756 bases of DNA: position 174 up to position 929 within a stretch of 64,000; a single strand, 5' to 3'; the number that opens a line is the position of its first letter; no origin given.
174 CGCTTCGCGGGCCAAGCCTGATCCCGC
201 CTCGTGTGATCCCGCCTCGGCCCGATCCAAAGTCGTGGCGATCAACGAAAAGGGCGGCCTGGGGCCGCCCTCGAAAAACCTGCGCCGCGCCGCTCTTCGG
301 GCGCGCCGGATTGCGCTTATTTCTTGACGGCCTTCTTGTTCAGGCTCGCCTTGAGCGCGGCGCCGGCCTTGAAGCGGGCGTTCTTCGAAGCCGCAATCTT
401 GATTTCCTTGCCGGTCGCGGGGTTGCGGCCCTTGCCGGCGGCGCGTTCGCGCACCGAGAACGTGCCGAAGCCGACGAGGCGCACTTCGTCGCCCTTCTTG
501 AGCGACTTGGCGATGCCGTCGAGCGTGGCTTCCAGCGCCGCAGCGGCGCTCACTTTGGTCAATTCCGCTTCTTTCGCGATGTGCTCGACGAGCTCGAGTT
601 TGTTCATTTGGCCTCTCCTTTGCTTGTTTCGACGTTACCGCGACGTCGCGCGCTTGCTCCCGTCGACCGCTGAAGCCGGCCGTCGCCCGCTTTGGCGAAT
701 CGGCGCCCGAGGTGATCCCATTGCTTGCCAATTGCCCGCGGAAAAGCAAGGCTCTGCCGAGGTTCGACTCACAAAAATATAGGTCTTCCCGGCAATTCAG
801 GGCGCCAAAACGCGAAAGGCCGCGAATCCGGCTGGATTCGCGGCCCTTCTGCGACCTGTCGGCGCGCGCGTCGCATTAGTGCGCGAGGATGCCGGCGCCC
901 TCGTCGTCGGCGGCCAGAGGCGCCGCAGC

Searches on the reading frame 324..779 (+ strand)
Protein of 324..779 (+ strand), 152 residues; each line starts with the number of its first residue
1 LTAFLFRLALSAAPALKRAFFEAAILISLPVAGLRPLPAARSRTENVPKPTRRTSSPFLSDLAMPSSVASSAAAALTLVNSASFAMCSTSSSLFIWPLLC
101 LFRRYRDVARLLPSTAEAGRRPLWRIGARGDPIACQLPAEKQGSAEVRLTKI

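Call 83: search_protein_families(library=padloc, alignment_id=A4, max_evalue=0.00001)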
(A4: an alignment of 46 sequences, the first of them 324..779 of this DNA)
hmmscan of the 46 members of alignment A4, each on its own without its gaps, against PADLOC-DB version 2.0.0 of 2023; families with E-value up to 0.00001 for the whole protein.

A. member 1, window:324-779:+ (152 aa): 0 families

B. families by the number of members that match (of 46 scanned): 15 families
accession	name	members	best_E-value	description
PDLC04140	mad8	2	8.7e-39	mads_8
PDLC02806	SspH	1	1.6e-57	SspH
PDLC02804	SspH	1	4e-51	SspH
PDLC04135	mad3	1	2.5e-25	mads_3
PDLC02506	BrxL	1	1e-15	BrxL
PDLC03838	DolB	1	2.4e-10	-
PDLC01653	2OG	1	5.2e-10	"CAS-I,CAS-II,CAS-III,CAS-IV,CAS-V,CAS-VI; associated"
PDLC01055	HerA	1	5.4e-10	Type III coevolved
PDLC01855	CARF3--CARF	1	9.2e-09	-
PDLC04232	IetA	1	1.5e-08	-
PDLC02196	IetA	1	1.3e-07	-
PDLC02980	AriA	1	6.8e-07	-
PDLC04231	IetA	1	9.5e-07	-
PDLC01851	CARF3--CARF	1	4.7e-06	-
PDLC02195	IetA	1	4.8e-06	-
